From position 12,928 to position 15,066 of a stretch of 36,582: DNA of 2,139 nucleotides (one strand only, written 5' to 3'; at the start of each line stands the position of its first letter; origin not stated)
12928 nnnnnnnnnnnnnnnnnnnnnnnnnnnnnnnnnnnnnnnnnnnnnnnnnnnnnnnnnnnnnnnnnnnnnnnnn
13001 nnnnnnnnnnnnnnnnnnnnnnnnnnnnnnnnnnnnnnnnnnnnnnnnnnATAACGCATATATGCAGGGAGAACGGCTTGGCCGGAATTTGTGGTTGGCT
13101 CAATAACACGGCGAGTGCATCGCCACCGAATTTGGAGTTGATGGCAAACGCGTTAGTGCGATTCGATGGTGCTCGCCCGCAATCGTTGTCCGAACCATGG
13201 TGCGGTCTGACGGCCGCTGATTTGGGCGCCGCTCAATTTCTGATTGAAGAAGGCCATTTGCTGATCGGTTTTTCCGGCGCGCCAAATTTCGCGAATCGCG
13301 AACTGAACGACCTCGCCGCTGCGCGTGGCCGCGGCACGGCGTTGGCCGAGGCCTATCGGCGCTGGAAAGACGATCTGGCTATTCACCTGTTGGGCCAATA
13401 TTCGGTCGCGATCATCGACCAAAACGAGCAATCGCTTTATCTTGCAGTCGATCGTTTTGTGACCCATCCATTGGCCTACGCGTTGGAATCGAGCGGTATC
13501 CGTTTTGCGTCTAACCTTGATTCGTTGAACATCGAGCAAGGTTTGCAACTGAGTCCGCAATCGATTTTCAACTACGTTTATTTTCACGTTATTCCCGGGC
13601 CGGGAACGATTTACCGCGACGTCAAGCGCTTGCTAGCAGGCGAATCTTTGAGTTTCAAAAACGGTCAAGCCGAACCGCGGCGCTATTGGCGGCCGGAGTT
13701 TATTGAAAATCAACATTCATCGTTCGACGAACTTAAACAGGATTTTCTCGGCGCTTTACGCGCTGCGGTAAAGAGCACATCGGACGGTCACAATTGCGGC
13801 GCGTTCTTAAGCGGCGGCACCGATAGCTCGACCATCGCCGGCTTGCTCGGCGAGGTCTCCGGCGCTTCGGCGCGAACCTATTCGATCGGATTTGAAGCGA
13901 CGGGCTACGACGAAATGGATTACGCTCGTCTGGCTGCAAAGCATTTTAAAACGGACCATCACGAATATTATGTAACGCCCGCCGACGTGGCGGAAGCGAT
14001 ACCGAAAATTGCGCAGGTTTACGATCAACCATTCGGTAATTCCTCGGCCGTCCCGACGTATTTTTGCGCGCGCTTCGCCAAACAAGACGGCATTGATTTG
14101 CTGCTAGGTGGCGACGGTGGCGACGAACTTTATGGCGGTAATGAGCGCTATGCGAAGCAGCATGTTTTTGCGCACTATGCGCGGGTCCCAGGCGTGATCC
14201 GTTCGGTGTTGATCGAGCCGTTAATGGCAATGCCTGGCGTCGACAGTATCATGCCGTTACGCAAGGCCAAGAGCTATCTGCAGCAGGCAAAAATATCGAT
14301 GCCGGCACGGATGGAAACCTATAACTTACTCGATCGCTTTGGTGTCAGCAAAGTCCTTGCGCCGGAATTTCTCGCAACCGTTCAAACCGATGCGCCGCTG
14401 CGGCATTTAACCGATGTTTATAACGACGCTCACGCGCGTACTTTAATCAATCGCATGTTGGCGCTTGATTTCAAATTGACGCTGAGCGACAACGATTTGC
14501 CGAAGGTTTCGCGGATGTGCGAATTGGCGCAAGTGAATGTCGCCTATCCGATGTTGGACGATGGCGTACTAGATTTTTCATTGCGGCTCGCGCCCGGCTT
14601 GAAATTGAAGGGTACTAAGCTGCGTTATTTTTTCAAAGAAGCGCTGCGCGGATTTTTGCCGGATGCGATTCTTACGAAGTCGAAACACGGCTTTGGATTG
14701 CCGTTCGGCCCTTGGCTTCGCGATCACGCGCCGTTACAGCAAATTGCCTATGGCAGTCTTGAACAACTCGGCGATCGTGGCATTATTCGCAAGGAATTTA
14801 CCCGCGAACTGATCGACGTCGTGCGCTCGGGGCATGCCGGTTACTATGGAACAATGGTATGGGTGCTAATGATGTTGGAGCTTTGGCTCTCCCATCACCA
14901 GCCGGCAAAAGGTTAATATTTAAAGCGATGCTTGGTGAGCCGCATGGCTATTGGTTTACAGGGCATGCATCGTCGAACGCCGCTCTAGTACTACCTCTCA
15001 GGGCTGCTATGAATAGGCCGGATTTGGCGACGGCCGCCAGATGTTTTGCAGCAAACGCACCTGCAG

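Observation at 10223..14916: Ligase / PLP-decarboxylase / AsnB-like cassette of unknown chemistry, convergent on the XrtA operon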

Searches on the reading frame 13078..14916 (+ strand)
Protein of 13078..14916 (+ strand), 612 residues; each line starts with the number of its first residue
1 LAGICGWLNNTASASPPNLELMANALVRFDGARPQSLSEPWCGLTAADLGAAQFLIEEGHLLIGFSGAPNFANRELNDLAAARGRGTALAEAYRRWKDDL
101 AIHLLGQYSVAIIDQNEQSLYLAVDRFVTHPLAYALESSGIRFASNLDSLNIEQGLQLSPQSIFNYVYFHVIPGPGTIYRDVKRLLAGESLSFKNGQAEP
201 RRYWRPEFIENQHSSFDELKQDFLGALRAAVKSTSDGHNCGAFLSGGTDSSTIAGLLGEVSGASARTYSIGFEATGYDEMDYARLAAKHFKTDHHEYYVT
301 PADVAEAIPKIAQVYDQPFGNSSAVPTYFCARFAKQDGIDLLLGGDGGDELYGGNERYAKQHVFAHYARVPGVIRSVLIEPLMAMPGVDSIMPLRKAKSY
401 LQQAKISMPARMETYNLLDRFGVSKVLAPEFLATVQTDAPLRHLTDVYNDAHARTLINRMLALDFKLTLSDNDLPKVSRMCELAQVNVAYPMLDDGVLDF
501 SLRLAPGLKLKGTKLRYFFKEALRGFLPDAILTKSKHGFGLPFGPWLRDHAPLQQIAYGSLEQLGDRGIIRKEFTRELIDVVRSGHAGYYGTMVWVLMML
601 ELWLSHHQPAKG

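Call 3: search_protein_families(library=ncbifam, proteins=[window:13078-14916:+])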
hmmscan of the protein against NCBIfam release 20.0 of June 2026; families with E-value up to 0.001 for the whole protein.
window:13078-14916:+ (612 aa): 6 families
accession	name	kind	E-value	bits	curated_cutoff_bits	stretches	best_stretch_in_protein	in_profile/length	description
TIGR03108.1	eps_aminotran_1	hypoth_equivalog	1.2e-84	285.2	816.9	1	88-605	103-626/628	XrtA/PEP-CTERM system amidotransferase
TIGR01536.1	asn_synth_AEB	equivalog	7.4e-63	213.3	267.1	1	91-539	107-517/517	asparagine synthase (glutamine-hydrolyzing)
TIGR03104.1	trio_amidotrans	equivalog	1.4e-58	198.6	570.1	2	88-361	103-386/589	N-acetylglutaminylglutamine amidotransferase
NF033535.1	lass_lactam_cya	exception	2.9e-32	112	525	2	90-351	105-375/668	lasso peptide isopeptide bond-forming cyclase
NF006949.0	PRK09431.1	equivalog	9e-28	97.1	499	1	180-358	170-361/554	asparagine synthase B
NF033561.1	macrolact_Ik_Al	subfamily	1.5e-17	63.5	300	1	95-353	70-332/561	albusnodin/ikarugamycin family macrolactam cyclase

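Call 4: search_protein_families(library=pfam, proteins=[window:13078-14916:+])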
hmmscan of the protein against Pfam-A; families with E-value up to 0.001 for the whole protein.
window:13078-14916:+ (612 aa): 3 families
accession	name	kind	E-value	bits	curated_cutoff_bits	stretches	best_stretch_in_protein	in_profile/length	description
PF00733.27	Asn_synthase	-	4.6e-75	253.9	21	1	225-605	4-354/354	Asparagine synthase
PF13537.11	GATase_7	-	9.1e-10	39.1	25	1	89-150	58-121/123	Glutamine amidotransferase domain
PF13522.11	GATase_6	-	1.4e-05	25.6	27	1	88-146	72-130/130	Glutamine amidotransferase domain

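Call 12: find_homologous_proteins(query=window:13078-14913:+, max_evalue=1e-20)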
Query window:13078-14913:+ (612 aa): 7990 proteins with E <= 1e-20 among 8000 candidates; the best 120 are listed.
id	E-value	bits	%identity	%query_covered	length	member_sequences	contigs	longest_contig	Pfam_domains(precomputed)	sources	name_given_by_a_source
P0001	0.0e+0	1373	97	100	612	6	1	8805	PF00733.28,PF13522.12,PF13537.12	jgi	jgi:asparagine synthase (glutamine-hydrolysing)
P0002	0.0e+0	1325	93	100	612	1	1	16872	PF00733.28,PF13522.12,PF13537.12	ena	-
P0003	0.0e+0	1323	93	100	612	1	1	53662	PF00733.28,PF13522.12,PF13537.12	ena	-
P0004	0.0e+0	1209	85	100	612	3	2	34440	PF00733.28,PF13537.12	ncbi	-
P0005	0.0e+0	1208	84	100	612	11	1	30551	PF00733.28,PF13537.12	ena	-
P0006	0.0e+0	1197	84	100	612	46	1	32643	PF00733.28,PF13522.12,PF13537.12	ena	-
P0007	0.0e+0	1197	84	100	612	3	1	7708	PF00733.28,PF13537.12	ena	-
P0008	0.0e+0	1190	83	100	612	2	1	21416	PF00733.28,PF13522.12,PF13537.12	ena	-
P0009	0.0e+0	1151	80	100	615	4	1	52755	PF00733.28,PF13522.12,PF13537.12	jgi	jgi:asparagine synthase (glutamine-hydrolysing)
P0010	0.0e+0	1137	79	100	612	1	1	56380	PF00733.28,PF13537.12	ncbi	-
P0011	0.0e+0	1134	79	99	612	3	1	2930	PF00733.28,PF13522.12,PF13537.12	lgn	-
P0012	0.0e+0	1130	78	100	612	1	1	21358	PF00733.28,PF13522.12,PF13537.12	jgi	jgi:asparagine synthase (glutamine-hydrolysing)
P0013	0.0e+0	1127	79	100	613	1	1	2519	PF00733.28,PF13522.12,PF13537.12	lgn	-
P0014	0.0e+0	1126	79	100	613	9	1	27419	PF00733.28,PF13537.12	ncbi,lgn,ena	-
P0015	0.0e+0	1125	78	100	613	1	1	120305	PF00733.28,PF13522.12,PF13537.12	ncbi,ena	-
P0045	3.4e-207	708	53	99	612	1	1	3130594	PF00733.28,PF13522.12,PF13537.12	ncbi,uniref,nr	ncbi:asparagine synthase [Sulfuricella denitrificans skB26]|uniref:asparagine synthase (glutamine-hy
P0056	6.0e-206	704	51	99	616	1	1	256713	PF00733.28,PF13522.12,PF13537.12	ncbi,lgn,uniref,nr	ncbi:asparagine synthetase B family protein [Nitrosovibrio tenuis]|uniref:asparagine synthase (gluta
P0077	1.4e-204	699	52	99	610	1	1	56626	PF00733.28,PF13522.12,PF13537.12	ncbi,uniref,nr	ncbi:asparagine synthetase B family protein [Massilia horti]|uniref:asparagine synthase (glutamine-h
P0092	5.1e-204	697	53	99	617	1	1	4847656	PF00733.28,PF13522.12,PF13537.12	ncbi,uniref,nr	ncbi:asparagine synthetase B family protein [Noviherbaspirillum denitrificans]|uniref:asparagine syn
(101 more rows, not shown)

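Call 13: find_encoding_contigs(protein=P0045, flank=10000, max_places=2)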
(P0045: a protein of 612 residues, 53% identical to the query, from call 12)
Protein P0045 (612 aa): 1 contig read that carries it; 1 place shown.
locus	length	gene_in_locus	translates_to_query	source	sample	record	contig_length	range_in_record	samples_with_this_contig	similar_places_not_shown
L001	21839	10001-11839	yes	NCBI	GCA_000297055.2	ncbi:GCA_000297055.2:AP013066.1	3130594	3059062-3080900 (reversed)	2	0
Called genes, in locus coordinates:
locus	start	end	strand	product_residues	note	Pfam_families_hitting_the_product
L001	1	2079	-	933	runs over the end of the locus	PF23914:TPR_CcmH_CycH (weak), PF13414:TPR_11 (weak), PF14559:TPR_19 (weak), PF25062:ARM_TT21_N (weak), PF00515:TPR_1 (weak), PF14559:TPR_19, PF23914:TPR_CcmH_CycH, PF14559:TPR_19, +33 more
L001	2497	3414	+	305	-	PF08238:Sel1, PF01464:SLT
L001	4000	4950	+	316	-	PF13365:Trypsin_2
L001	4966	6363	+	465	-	PF02397:Bac_transf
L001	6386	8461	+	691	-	PF02518:HATPase_c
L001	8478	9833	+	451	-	PF00072:Response_reg, PF00158:Sigma54_activat, PF14532:Sigma54_activ_2, PF07728:AAA_5 (weak), PF25601:AAA_lid_14, PF02954:HTH_8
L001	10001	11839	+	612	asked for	PF13522:GATase_6, PF13537:GATase_7, PF00733:Asn_synthase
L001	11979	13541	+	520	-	PF03193:RsgA_GTPase (faint), PF13238:AAA_18 (faint), PF13671:AAA_33 (faint), PF00009:GTP_EFTU, PF22594:GTP-eEF1A_C, PF01583:APS_kinase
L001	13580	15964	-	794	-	PF04892:VanZ-LLP1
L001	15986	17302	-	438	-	-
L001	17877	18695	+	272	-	PF01061:ABC2_membrane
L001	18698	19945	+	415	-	PF00005:ABC_tran, PF14524:Wzt_C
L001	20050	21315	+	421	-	PF00534:Glycos_transf_1, PF13692:Glyco_trans_1_4, PF20706:GT4-conflict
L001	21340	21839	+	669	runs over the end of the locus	PF13517:FG-GAP_3, PF01839:FG-GAP (weak), PF07593:UnbV_ASPIC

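Call 14: find_encoding_contigs(protein=P0092, flank=10000, max_places=2)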
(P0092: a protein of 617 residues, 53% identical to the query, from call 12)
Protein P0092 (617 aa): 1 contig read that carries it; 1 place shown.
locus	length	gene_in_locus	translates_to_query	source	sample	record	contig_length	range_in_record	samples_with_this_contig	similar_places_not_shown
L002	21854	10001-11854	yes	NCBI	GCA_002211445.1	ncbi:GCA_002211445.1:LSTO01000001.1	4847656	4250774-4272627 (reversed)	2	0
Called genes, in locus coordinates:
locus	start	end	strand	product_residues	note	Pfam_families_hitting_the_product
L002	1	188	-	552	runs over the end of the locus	PF14849:YidC_periplas, PF02096:60KD_IMP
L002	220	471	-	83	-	PF01809:YidD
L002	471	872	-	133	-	PF00825:Ribonuclease_P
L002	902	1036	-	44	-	PF00468:Ribosomal_L34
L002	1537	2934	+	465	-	PF11638:DnaA_N, PF01695:IstB_IS21 (weak), PF00308:Bac_DnaA, PF22688:Hda_lid (weak), PF08299:Bac_DnaA_C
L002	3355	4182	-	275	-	PF12146:Hydrolase_4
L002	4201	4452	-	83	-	PF00550:PP-binding (weak)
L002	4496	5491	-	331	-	PF13480:Acetyltransf_6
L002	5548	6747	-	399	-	PF00155:Aminotran_1_2 (weak), PF01041:DegT_DnrJ_EryC1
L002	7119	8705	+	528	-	PF00501:AMP-binding, PF13193:AMP-binding_C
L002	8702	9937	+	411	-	PF00278:Orn_DAP_Arg_deC, PF01168:Ala_racemase_N (weak), PF02784:Orn_Arg_deC_N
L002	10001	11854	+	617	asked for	PF13522:GATase_6 (weak), PF13537:GATase_7, PF00733:Asn_synthase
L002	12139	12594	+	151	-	-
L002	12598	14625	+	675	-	-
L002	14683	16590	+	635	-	PF18998:Flg_new_2, PF09479:Flg_new (faint), PF18998:Flg_new_2, PF24681:Kelch_KLHDC2_KLHL20_DRC7 (faint), PF24981:Beta-prop_ATRN-LZTR1 (faint), PF01344:Kelch_1 (faint)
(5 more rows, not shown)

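Call 15: find_encoding_contigs(protein=P0056, flank=10000, max_places=2)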
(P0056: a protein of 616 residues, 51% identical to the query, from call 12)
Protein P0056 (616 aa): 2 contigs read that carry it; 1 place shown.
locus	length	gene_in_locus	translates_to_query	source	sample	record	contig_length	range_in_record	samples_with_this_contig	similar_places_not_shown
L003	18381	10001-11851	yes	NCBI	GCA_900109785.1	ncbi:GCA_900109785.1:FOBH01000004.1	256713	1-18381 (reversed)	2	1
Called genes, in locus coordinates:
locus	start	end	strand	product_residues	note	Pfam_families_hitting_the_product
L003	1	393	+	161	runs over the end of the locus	-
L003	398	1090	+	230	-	PF00072:Response_reg (weak), PF08281:Sigma70_r4_2 (weak), PF00196:GerE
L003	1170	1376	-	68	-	-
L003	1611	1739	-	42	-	-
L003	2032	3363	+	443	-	PF02397:Bac_transf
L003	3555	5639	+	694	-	PF02518:HATPase_c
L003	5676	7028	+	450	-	PF00072:Response_reg, PF00158:Sigma54_activat, PF14532:Sigma54_activ_2, PF01078:Mg_chelatase (faint), PF07728:AAA_5 (weak), PF25601:AAA_lid_14, PF02954:HTH_8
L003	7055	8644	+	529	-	PF00501:AMP-binding, PF13193:AMP-binding_C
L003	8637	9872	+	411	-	PF00278:Orn_DAP_Arg_deC, PF02784:Orn_Arg_deC_N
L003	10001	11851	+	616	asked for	PF13522:GATase_6 (weak), PF13537:GATase_7, PF00733:Asn_synthase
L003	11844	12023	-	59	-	-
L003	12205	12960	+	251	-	PF09837:DUF2064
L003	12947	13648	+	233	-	PF00535:Glycos_transf_2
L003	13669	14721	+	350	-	PF01135:PCMT (weak), PF01209:Ubie_methyltran, PF13489:Methyltransf_23, PF05148:Methyltransf_8 (faint), PF08241:Methyltransf_11, PF08242:Methyltransf_12, PF13649:Methyltransf_25, PF13847:Methyltransf_31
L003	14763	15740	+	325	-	PF04055:Radical_SAM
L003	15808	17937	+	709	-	PF09335:VTT_dom, PF01134:GIDA (faint), PF01266:DAO (faint), PF03486:HI0933_like (faint), PF07992:Pyr_redox_2, PF13738:Pyr_redox_3 (weak), PF00070:Pyr_redox, PF02852:Pyr_redox_dim, +1 more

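Call 17: find_encoding_contigs(protein=P0015, flank=10000, max_places=2)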
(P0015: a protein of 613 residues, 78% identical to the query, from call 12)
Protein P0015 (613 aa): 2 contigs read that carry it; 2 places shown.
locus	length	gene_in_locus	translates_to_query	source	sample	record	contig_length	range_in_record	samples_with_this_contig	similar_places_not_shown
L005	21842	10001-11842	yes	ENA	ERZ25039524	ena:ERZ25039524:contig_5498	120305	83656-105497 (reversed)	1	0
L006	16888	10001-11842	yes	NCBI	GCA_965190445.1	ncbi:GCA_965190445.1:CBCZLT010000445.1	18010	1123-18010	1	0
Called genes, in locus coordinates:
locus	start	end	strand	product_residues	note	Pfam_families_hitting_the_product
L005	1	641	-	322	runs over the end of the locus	PF03721:UDPG_MGDP_dh_N, PF00984:UDPG_MGDP_dh, PF03720:UDPG_MGDP_dh_C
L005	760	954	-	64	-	PF03721:UDPG_MGDP_dh_N (weak)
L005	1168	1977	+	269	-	PF00089:Trypsin, PF13365:Trypsin_2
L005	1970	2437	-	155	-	PF01050:MannoseP_isomer, PF07883:Cupin_2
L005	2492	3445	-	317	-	PF00483:NTP_transferase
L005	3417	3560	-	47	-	-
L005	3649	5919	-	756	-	PF04932:Wzy_C (weak)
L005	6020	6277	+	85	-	-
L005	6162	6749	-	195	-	PF00515:TPR_1 (faint), PF07719:TPR_2 (faint)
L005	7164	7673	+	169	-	PF00501:AMP-binding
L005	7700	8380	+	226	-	PF00501:AMP-binding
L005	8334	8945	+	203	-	PF13193:AMP-binding_C (weak)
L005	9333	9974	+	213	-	PF00278:Orn_DAP_Arg_deC, PF02784:Orn_Arg_deC_N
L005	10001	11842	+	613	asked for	PF13522:GATase_6 (weak), PF13537:GATase_7, PF00733:Asn_synthase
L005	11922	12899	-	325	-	PF01522:Polysacc_deac_1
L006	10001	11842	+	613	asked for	PF13522:GATase_6 (weak), PF13537:GATase_7, PF00733:Asn_synthase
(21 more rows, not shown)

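Call 18: find_encoding_contigs(protein=P0077, flank=10000, max_places=2)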
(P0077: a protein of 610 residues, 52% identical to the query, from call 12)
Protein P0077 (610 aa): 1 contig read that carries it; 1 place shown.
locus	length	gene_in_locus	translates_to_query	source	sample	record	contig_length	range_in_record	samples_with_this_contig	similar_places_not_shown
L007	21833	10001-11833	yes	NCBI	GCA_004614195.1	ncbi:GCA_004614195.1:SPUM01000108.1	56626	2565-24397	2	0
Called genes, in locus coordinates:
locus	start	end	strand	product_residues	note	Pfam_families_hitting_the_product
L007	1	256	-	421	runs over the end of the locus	PF13439:Glyco_transf_4, PF13579:Glyco_trans_4_4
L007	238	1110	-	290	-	PF12146:Hydrolase_4, PF00561:Abhydrolase_1 (weak), PF12697:Abhydrolase_6 (weak)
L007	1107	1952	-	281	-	PF12146:Hydrolase_4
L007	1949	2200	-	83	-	PF00550:PP-binding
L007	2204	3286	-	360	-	PF13480:Acetyltransf_6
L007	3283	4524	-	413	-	PF01041:DegT_DnrJ_EryC1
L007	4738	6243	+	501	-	PF01943:Polysacc_synt, PF13440:Polysacc_synt_3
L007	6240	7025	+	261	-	PF13489:Methyltransf_23, PF08241:Methyltransf_11, PF13649:Methyltransf_25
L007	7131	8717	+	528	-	PF00501:AMP-binding, PF13193:AMP-binding_C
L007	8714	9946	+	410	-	PF00278:Orn_DAP_Arg_deC, PF02784:Orn_Arg_deC_N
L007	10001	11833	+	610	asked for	PF13522:GATase_6 (weak), PF13537:GATase_7, PF00733:Asn_synthase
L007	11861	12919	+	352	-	PF01757:Acyl_transf_3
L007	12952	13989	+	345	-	PF01757:Acyl_transf_3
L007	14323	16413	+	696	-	PF01757:Acyl_transf_3, PF19040:SGNH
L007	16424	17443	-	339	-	PF01522:Polysacc_deac_1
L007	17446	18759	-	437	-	PF19358:DUF5935, PF04932:Wzy_C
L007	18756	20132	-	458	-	PF00501:AMP-binding, PF27533:CapK_C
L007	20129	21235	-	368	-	PF13439:Glyco_transf_4, PF13579:Glyco_trans_4_4, PF20706:GT4-conflict, PF00534:Glycos_transf_1, PF13692:Glyco_trans_1_4, PF13524:Glyco_trans_1_2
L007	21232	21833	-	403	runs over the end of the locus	PF13439:Glyco_transf_4, PF13579:Glyco_trans_4_4, PF00534:Glycos_transf_1, PF13692:Glyco_trans_1_4, PF13524:Glyco_trans_1_2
